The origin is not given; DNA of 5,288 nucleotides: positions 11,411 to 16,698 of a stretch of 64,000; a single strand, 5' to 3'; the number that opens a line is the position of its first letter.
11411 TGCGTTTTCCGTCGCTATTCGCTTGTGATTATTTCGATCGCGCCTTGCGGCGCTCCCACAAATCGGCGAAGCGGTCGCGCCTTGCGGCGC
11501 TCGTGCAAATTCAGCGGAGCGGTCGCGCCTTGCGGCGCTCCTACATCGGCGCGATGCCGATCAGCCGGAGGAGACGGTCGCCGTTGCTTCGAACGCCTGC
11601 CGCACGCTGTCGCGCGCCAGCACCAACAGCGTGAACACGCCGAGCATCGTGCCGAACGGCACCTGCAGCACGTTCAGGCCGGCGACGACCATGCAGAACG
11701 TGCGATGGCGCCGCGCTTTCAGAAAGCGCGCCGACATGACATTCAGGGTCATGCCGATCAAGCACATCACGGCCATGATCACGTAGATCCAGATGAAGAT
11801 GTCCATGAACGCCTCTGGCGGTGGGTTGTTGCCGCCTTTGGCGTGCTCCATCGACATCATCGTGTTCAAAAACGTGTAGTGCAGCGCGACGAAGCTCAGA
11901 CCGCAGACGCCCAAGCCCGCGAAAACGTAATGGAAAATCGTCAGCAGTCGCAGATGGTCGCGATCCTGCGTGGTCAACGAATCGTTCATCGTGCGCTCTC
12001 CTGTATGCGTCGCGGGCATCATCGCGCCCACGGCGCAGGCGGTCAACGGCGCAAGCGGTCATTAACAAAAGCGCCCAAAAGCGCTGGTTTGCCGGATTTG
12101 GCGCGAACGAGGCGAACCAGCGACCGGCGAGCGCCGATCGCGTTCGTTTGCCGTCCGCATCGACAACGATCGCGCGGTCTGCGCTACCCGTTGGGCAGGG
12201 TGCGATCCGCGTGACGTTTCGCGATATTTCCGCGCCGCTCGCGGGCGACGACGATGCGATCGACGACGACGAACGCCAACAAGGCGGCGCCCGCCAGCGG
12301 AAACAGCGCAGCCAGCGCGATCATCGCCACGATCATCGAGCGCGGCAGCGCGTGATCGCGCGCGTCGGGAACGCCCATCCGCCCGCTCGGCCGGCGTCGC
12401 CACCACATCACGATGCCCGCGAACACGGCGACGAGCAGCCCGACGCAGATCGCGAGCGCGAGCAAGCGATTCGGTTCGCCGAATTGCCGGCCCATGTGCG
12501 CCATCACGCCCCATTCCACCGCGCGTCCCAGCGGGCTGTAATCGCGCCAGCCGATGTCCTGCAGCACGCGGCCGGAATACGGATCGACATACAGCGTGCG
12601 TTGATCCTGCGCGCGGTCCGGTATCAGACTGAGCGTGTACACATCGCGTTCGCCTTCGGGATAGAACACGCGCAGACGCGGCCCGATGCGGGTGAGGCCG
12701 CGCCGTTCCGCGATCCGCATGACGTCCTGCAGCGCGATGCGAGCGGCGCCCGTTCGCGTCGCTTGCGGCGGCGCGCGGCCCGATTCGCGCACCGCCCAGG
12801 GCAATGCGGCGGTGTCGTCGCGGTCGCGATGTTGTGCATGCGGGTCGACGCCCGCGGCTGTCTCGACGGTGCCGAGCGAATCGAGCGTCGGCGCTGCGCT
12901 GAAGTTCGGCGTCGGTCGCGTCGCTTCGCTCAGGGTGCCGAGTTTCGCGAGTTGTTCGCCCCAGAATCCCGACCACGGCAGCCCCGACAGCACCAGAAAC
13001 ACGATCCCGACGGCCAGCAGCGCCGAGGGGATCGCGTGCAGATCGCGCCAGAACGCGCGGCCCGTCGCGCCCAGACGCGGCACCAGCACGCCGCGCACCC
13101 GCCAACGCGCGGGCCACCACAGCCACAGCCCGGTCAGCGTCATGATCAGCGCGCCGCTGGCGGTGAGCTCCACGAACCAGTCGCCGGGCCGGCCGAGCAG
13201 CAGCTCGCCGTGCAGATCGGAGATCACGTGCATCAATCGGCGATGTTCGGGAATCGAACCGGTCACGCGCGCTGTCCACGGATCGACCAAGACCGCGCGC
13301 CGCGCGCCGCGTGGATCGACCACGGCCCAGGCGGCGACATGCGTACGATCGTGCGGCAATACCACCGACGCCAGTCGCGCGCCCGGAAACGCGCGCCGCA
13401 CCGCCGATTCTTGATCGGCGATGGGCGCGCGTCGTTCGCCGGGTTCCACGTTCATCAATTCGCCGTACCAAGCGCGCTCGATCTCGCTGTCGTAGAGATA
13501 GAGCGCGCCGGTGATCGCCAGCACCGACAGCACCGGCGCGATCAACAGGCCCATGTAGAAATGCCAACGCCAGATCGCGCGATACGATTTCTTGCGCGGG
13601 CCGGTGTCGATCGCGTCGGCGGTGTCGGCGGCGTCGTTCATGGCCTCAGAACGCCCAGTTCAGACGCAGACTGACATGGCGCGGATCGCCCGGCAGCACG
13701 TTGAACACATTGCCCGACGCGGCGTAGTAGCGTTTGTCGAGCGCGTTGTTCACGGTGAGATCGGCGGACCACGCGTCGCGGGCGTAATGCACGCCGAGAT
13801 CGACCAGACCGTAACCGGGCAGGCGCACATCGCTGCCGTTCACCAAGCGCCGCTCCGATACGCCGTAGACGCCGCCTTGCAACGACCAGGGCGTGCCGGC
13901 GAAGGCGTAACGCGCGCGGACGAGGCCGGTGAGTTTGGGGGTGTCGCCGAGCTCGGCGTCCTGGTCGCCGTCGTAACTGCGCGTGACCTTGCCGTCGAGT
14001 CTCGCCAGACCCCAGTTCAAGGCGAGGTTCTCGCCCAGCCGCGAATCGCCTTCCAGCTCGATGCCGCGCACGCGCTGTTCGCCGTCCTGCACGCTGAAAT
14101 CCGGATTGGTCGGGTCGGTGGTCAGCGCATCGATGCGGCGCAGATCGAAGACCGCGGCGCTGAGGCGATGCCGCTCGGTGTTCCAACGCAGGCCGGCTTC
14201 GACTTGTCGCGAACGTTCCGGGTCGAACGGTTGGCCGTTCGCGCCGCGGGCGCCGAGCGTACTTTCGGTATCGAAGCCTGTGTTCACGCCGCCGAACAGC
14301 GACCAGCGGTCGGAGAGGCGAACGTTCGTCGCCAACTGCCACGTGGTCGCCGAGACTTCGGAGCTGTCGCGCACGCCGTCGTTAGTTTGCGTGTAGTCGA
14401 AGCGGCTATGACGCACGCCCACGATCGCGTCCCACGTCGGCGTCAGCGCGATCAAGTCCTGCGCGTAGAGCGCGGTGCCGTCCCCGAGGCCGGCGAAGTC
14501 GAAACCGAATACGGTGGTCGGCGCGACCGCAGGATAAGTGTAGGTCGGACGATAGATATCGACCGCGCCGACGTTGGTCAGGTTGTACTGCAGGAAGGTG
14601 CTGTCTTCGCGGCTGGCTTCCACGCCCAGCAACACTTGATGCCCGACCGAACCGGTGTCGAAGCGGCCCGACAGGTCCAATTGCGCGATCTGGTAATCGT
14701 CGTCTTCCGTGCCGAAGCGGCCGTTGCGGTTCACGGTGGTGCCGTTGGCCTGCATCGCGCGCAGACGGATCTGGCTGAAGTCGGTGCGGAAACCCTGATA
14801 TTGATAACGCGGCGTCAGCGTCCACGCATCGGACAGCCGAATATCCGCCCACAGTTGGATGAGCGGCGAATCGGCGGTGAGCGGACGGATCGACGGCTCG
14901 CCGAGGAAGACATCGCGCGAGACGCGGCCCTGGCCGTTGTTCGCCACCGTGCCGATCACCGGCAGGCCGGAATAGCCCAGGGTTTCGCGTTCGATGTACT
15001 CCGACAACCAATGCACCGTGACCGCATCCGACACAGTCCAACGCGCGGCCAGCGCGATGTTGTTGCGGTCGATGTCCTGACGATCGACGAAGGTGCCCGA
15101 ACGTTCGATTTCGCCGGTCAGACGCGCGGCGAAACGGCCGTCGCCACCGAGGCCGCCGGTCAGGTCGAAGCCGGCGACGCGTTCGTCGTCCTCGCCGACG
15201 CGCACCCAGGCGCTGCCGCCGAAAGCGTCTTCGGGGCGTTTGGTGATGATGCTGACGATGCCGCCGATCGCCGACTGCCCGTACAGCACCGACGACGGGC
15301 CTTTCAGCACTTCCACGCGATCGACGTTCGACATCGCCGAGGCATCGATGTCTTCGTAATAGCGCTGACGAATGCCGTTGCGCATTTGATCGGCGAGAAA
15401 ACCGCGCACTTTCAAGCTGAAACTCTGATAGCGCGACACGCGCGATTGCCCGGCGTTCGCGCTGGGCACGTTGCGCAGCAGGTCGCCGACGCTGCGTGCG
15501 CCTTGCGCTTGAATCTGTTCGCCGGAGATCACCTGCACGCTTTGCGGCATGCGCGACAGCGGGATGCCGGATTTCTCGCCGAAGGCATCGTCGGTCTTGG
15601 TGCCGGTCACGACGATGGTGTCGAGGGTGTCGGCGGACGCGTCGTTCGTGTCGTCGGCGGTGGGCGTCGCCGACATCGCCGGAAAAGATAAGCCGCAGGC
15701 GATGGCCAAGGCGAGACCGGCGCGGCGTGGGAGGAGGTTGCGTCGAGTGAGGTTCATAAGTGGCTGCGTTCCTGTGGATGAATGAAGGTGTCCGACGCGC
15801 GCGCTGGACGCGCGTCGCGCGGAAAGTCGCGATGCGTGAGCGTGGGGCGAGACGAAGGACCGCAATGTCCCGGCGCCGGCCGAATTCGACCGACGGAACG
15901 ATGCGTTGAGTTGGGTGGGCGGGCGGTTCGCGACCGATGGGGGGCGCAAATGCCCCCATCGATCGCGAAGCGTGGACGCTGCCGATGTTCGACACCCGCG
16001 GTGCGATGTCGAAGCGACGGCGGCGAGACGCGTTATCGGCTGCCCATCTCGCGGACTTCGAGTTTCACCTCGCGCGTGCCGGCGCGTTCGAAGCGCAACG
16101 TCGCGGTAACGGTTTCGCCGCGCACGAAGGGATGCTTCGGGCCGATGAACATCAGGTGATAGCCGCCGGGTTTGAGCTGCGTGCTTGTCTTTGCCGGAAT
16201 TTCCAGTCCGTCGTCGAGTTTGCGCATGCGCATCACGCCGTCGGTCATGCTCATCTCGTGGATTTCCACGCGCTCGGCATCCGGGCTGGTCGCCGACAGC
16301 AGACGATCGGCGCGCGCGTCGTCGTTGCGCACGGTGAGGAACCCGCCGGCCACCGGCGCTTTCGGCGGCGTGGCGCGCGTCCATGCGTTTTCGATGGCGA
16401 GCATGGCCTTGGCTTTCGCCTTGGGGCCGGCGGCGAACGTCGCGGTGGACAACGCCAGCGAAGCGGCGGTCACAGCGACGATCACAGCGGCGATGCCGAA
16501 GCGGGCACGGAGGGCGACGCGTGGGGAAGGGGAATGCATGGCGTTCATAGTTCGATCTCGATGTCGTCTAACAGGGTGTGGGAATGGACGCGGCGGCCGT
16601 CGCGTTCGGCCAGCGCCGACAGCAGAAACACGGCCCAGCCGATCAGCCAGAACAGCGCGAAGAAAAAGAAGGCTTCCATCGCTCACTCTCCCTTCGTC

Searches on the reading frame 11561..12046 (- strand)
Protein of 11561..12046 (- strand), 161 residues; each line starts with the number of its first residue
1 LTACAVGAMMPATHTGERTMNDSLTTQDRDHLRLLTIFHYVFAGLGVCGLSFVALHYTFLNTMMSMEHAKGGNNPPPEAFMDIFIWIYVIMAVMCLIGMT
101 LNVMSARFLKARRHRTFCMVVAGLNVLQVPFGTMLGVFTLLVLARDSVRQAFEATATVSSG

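Call 9: search_protein_families(library=pfam, proteins=[window:11561-12046:-], max_evalue=0.01)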
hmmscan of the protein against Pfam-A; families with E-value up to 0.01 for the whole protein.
window:11561-12046:- (161 aa): 1 family
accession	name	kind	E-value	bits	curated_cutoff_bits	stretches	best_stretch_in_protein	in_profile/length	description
PF18901.5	DUF5657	-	0.004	17.7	25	0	18-51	25-57/61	Family of unknown function (DUF5657)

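Call 89: search_protein_families(library=pfam, proteins=[window:11561-12046:-], max_evalue=10)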
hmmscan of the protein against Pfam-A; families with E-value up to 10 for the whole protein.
window:11561-12046:- (161 aa): 5 families
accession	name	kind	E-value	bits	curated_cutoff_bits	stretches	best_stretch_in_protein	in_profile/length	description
PF18901.5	DUF5657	-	0.004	17.7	25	1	18-51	25-57/61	Family of unknown function (DUF5657)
PF13273.12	DUF4064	-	0.13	12.9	32.1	1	40-123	16-96/102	Protein of unknown function (DUF4064)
PF15018.11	InaF-motif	-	0.15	12.6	21.8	1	32-60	4-30/35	TRP-interacting helix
PF15706.10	TMEM132_C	-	0.96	9.7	27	1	71-115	19-63/87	TMEM132 C-terminal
PF01529.25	DHHC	-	2.2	8.8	28.7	0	83-144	50-114/133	DHHC palmitoyltransferase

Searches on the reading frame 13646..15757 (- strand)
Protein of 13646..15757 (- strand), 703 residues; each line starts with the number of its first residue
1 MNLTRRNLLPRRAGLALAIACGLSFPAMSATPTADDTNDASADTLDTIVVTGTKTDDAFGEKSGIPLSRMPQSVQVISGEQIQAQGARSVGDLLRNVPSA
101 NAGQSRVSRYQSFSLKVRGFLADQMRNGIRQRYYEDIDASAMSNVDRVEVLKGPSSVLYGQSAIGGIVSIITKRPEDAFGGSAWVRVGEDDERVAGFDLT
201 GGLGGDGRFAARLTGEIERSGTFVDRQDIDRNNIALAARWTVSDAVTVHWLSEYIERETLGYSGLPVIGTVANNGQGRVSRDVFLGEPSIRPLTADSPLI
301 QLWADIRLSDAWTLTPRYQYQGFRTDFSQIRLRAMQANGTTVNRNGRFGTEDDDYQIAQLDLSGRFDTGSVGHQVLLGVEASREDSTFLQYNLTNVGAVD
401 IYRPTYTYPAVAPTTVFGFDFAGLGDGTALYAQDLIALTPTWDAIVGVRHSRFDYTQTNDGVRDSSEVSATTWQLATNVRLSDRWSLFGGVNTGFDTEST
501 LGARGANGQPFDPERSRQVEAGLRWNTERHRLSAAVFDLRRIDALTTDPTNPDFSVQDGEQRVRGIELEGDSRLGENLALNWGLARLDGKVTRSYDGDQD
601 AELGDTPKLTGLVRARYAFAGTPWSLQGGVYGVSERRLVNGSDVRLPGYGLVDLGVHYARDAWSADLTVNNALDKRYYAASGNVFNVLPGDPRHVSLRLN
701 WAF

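Call 9: search_protein_families(library=pfam, proteins=[window:13646-15757:-], max_evalue=0.01)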
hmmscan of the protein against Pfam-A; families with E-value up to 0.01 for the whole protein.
window:13646-15757:- (703 aa): 2 families
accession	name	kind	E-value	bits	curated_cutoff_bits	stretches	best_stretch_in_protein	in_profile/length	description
PF00593.30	TonB_dep_Rec_b-barrel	-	2e-42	147.1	27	1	306-671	69-435/436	TonB dependent receptor-like, beta-barrel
PF07715.20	Plug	-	4.8e-23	82.2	23.9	1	67-167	2-107/107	TonB-dependent Receptor Plug Domain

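Call 22: search_solved_structures(query=window:13646-15757:-, max_evalue=1e-10, show_alignments=1)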
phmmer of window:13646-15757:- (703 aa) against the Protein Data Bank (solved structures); distinct sequences matched with E-value up to 1e-10: 26.
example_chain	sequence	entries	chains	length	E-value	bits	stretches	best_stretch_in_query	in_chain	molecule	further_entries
3qlb_A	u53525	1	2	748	2e-58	201.5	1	15-698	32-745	Enantio-pyochelin receptor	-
6i96_A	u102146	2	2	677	1.3e-49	172.3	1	58-703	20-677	Metal-pseudopaline receptor CntO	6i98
6i97_A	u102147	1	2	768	2e-49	171.7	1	58-703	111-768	Metal-pseudopaline receptor CntO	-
6z8a_A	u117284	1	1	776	2e-49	171.7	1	58-703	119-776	Ferrioxamine receptor FoxA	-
8b43_A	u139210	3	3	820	2.1e-49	171.7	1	58-703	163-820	Metal-pseudopaline receptor CntO | Ferrioxamine receptor FoxA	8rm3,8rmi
8a8c_A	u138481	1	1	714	1.4e-39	139.2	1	56-696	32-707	Ferrichrome outer membrane transporter/phage receptor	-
8a60_A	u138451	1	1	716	1.5e-39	139.1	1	56-696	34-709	Ferrichrome outer membrane transporter/phage receptor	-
1by3_A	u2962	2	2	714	3.2e-39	138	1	56-696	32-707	PROTEIN (FERRICHROME-IRON RECEPTOR PRECURSOR (FHUA)) | FERRIC HYDROXAMATE UPTAKE PROTEIN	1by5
2fcp_A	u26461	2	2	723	1.8e-38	135.5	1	56-696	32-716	PROTEIN (FERRIC HYDROXAMATE UPTAKE RECEPTOR) | FhuA iron-ferrichrome transporter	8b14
1fcp_A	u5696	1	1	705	2.1e-38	135.3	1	56-696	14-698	PROTEIN (FERRIC HYDROXAMATE UPTAKE RECEPTOR)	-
1fi1_A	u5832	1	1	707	1.1e-37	133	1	56-696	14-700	FERRICHROME-IRON RECEPTOR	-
4cu4_A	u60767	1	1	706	1.1e-37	133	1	56-696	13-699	FERRICHROME-IRON RECEPTOR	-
1qff_A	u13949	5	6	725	1.2e-37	132.8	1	56-696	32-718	FERRIC HYDROXAMATE UPTAKE RECEPTOR | PROTEIN (FERRIC HYDROXAMATE UPTAKE RECEPTOR) | FERRIC HYDROXAMATE RECEPTOR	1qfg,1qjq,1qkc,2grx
5fok_A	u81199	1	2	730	1e-24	90.1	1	55-691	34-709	IRON TRANSPORT OUTER MEMBRANE RECEPTOR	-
9rvq_A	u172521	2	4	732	1.2e-21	79.9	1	57-266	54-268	TonB-dependent receptor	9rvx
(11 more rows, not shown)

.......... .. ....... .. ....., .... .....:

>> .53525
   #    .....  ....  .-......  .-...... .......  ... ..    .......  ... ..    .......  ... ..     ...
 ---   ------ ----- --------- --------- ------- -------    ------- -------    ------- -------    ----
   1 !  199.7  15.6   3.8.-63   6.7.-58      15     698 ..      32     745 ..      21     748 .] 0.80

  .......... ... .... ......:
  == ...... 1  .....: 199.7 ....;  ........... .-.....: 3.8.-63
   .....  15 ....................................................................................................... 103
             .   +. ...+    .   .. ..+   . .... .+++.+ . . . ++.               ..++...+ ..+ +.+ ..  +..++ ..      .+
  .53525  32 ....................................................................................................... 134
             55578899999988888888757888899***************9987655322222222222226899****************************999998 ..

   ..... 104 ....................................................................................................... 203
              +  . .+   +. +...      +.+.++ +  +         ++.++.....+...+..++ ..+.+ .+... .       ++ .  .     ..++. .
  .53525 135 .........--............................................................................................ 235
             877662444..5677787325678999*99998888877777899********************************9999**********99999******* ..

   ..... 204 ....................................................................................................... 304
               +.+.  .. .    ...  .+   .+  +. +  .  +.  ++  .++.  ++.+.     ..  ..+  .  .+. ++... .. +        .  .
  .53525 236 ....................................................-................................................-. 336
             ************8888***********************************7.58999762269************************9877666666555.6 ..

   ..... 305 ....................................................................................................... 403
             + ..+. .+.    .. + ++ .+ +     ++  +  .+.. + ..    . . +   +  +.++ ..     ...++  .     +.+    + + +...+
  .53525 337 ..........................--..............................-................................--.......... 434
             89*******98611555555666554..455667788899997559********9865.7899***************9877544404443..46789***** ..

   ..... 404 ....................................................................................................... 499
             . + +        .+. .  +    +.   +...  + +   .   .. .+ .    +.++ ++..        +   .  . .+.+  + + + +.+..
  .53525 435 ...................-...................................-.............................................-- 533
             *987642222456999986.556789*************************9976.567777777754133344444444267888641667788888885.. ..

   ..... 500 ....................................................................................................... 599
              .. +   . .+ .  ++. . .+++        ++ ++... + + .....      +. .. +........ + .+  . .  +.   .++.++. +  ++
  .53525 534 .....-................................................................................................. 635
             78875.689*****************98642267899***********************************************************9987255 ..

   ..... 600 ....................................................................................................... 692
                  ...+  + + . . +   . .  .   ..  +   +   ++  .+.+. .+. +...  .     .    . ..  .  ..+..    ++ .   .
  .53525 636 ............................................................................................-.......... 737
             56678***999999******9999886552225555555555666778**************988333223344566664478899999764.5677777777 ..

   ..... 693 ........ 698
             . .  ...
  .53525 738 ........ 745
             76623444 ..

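Call 34: search_protein_families(library=ncbifam, proteins=[window:13646-15757:-], max_evalue=0.00001)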
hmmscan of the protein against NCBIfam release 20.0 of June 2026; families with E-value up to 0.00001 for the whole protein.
window:13646-15757:- (703 aa): 27 families (the best 25 are shown)
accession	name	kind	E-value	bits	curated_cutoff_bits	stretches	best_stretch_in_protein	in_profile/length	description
TIGR01783.1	TonB-siderophor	subfamily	5.1e-95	319.4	223.5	1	70-703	2-649/649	TonB-dependent siderophore receptor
NF007465.0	PRK10044.1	equivalog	9.7e-59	199.3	803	1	53-694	62-717/726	ferrichrome porin FhuA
NF047944.1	FoxamRcptFoxA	equivalog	1.5e-56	192.1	1300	1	18-703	8-697/697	ferrioxamine B receptor FoxA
NF010651.0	PRK14050.1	equivalog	3.3e-46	157.8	884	1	54-700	63-727/730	TonB-dependent siderophore receptor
NF010650.0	PRK14049.1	equivalog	2.9e-40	138.1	904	1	43-620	44-637/729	ferrioxamine B receptor precursor protein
NF007349.0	PRK09840.1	equivalog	2.2e-37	128.5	686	2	13-456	19-476/760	catecholate siderophore receptor Fiu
TIGR01785.1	TonB-hemin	subfamily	2.5e-35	122.1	316.85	2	45-178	1-134/677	TonB-dependent heme/hemoglobin receptor family protein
TIGR01786.1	TonB-hemlactrns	subfamily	1e-31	110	323.75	2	46-179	1-140/719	TonB-dependent hemoglobin/transferrin/lactoferrin family receptor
TIGR01779.1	TonB-B12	equivalog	1.8e-25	89.5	599.7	2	38-211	22-192/614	TonB-dependent vitamin B12 receptor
NF053590.1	TonB_dep_TOL0244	equivalog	6.1e-23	81.3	645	2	66-201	24-167/604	TOL_0244 family TonB-dependent receptor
NF049960.1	siderphRecptFauA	equivalog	5.9e-22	77.9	900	1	46-700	40-724/727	TonB-dependent alcaligin siderophore receptor FauA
NF007447.0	PRK10003.1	equivalog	2.5e-17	62.5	666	1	15-266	21-280/727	ferric-rhodotorulic acid/ferric-coprogen receptor FhuE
NF007926.1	PRK10641.1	equivalog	1e-15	57.4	836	1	41-177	23-158/617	TonB-dependent vitamin B12 receptor BtuB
NF041535.1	TonB_rec_PqqU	equivalog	8.8e-15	54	1200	2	431-678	375-644/676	TonB-dependent receptor PqqU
NF052649.1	TonRcptRhtA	equivalog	5.2e-14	51.4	1100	1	15-181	11-173/744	TonB-dependent siderophore receptor RhtA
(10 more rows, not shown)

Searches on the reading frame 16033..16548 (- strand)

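Call 9: search_protein_families(library=pfam, proteins=[window:16033-16548:-], max_evalue=0.01)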
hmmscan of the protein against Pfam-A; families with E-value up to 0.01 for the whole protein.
window:16033-16548:- (171 aa): 1 family
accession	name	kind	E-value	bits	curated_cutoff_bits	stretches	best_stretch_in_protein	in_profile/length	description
PF04314.18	PCuAC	-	3.7e-40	136.6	29.4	1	52-161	1-109/109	Copper chaperone PCu(A)C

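Call 34: search_protein_families(library=ncbifam, proteins=[window:16033-16548:-], max_evalue=0.00001)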
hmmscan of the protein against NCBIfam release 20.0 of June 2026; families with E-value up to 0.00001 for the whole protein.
window:16033-16548:- (171 aa): 0 families
